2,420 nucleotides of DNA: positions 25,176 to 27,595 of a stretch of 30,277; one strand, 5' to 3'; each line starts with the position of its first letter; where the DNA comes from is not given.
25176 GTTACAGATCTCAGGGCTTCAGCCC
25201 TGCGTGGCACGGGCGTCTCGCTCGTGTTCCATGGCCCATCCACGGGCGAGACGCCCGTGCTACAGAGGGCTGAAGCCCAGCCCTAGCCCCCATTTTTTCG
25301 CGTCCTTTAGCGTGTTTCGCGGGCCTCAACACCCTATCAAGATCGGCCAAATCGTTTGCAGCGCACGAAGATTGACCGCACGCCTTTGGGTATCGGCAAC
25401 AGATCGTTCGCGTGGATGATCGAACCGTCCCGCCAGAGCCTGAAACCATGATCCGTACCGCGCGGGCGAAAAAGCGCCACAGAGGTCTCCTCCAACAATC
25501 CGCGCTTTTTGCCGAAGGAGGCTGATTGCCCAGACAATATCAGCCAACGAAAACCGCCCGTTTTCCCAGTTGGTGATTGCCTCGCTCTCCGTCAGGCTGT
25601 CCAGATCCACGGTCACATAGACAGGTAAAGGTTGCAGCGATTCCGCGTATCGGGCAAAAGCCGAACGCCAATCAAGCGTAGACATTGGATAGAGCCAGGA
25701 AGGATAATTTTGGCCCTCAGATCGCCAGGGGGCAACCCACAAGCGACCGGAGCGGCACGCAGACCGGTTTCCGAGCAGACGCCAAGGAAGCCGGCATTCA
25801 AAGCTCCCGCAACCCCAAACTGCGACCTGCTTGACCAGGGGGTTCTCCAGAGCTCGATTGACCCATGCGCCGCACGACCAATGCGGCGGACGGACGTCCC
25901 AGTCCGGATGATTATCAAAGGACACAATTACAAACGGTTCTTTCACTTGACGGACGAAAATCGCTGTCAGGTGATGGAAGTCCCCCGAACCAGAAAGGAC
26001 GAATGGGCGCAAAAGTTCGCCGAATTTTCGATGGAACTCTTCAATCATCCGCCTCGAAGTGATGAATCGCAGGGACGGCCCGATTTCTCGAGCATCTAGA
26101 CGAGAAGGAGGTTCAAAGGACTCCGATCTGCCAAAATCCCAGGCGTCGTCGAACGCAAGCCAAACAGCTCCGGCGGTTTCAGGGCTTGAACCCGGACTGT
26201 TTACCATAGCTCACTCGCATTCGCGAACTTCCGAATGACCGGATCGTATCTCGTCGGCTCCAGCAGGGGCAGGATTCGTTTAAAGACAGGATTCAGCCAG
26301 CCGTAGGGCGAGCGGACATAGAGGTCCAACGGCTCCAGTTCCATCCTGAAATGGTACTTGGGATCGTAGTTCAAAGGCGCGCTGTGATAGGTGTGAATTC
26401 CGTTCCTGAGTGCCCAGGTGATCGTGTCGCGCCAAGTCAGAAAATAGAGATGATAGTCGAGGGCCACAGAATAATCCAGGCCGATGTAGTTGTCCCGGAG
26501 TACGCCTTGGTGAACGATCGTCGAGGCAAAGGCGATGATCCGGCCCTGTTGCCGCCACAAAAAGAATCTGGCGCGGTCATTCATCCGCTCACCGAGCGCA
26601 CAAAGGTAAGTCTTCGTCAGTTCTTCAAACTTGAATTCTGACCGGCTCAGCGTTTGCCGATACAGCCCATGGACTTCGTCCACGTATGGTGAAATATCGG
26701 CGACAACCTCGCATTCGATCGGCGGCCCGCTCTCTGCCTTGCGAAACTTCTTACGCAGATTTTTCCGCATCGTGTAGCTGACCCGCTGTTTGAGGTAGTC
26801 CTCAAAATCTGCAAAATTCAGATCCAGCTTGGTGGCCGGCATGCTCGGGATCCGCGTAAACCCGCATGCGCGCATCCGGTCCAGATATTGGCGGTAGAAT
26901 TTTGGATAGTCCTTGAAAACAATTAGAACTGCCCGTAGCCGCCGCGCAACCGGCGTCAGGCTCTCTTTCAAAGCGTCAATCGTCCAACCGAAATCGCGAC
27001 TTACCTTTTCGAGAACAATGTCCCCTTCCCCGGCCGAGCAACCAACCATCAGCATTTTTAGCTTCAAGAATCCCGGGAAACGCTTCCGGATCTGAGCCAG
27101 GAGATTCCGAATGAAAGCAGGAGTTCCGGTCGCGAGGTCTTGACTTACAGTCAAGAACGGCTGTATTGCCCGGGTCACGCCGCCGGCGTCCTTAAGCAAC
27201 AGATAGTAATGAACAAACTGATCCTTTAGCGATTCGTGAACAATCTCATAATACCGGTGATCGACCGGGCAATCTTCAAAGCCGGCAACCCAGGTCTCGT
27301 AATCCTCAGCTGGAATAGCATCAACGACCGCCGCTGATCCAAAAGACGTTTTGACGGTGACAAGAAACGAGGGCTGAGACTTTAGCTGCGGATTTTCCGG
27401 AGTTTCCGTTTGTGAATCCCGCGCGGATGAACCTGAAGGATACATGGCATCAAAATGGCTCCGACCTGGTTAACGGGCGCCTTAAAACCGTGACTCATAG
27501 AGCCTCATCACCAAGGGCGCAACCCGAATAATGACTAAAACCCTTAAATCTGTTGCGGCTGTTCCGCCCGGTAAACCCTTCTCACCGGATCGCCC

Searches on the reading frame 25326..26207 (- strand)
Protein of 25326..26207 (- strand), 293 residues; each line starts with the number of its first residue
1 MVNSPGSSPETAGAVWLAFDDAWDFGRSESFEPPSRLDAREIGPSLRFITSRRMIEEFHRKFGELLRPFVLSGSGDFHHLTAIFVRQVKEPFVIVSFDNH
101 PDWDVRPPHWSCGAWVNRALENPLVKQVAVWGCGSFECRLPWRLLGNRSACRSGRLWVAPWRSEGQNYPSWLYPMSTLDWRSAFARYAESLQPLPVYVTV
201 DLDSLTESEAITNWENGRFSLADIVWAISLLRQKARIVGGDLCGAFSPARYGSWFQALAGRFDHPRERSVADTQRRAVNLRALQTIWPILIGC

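Call 3: search_protein_families(library=pfam, proteins=[window:25326-26207:-], max_evalue=0.01)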
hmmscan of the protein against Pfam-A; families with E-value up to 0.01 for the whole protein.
window:25326-26207:- (293 aa): 1 family
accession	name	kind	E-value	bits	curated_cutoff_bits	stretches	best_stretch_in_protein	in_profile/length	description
PF00491.26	Arginase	-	0.0011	18.9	22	0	78-242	94-252/280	Arginase family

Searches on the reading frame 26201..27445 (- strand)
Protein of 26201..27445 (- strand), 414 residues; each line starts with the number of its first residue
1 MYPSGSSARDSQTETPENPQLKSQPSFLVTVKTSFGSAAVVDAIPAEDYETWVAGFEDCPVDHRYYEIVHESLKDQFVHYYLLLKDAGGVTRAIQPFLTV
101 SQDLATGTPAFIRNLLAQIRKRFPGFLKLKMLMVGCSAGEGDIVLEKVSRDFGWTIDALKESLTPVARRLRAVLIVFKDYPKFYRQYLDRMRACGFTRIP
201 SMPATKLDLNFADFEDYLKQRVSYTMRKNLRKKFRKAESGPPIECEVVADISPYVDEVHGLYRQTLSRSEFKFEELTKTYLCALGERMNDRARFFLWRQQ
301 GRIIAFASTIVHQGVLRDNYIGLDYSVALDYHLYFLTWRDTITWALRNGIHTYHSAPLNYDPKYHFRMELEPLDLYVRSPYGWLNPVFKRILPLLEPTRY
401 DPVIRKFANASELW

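Call 3: search_protein_families(library=pfam, proteins=[window:26201-27445:-], max_evalue=0.01)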
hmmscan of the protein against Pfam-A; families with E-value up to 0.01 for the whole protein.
window:26201-27445:- (414 aa): 2 families
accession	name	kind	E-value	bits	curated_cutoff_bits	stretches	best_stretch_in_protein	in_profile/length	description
PF13480.13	Acetyltransf_6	-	9.6e-11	42.5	22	1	226-355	3-134/143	Acetyltransferase (GNAT) domain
PF04339.18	FemAB_like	-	3.1e-08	33.6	27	1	208-353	166-309/369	Peptidogalycan biosysnthesis/recognition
